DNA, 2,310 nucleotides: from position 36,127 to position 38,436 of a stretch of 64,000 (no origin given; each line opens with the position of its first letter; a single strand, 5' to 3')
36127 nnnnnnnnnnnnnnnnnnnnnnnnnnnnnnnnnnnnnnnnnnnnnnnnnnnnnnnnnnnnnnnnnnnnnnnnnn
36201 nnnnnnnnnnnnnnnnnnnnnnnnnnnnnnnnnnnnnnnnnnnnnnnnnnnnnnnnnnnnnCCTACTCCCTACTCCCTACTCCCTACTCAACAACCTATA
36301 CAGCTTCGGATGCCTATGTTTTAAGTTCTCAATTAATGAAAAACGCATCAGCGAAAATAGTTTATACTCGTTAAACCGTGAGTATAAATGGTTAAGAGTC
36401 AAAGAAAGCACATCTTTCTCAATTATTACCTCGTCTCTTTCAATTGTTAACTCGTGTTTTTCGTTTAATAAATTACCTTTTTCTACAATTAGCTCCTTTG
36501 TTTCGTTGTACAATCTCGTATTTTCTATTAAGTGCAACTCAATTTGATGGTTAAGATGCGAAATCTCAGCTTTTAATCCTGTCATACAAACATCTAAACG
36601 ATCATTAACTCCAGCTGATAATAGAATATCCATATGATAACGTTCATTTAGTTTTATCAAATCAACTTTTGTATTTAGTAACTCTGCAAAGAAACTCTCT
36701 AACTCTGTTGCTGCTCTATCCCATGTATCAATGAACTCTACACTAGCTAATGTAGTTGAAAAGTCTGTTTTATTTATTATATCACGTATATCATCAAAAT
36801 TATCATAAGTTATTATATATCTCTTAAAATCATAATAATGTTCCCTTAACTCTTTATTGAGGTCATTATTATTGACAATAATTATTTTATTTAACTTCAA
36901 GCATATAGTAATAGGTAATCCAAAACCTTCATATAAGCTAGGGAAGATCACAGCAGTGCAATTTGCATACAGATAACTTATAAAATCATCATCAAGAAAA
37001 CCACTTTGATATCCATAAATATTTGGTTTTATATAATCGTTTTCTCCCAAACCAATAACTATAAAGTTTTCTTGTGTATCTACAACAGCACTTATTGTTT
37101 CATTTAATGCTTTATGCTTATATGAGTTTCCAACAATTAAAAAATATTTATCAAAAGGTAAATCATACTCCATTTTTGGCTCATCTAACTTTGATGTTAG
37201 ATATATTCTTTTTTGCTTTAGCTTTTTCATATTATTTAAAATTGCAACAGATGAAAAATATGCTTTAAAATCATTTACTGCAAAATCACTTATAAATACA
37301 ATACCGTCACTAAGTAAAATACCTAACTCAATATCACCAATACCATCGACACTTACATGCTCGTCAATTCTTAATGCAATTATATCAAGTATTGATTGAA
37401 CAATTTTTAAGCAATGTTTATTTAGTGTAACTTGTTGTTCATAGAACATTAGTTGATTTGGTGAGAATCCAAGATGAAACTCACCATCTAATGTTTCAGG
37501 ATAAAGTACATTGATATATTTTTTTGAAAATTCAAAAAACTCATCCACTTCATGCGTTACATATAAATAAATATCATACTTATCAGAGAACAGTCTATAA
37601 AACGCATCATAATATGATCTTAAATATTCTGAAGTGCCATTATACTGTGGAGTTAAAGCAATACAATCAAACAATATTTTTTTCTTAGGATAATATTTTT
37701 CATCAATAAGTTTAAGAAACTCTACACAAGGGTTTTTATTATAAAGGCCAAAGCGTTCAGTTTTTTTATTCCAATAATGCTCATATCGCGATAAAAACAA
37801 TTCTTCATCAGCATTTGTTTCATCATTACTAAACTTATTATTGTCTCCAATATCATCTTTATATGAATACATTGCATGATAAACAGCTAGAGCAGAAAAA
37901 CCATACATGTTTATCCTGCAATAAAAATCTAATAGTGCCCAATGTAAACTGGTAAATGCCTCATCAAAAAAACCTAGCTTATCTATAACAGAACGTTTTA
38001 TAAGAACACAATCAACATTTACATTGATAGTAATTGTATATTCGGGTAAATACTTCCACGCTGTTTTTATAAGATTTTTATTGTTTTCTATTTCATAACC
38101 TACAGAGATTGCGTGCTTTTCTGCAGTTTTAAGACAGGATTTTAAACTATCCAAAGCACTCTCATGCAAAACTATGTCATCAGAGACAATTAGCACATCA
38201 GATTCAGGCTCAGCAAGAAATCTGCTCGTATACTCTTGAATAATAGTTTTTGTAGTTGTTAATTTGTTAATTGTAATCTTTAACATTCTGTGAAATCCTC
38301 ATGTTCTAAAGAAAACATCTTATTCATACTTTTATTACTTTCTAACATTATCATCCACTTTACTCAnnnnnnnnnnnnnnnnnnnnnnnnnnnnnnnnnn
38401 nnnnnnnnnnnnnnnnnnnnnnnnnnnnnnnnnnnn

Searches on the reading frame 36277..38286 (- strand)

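Call 9: search_protein_families(library=pfam, proteins=[window:36277-38286:-], max_evalue=0.001)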
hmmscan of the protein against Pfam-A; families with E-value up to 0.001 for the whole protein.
window:36277-38286:- (669 aa): 2 families
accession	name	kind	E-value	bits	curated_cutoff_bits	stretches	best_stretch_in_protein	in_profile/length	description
PF00534.26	Glycos_transf_1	-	3.5e-08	33.6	26.4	1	379-506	15-154/172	Glycosyl transferases group 1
PF13692.12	Glyco_trans_1_4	-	0.00015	22.5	27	1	380-481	2-115/142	Glycosyl transferases group 1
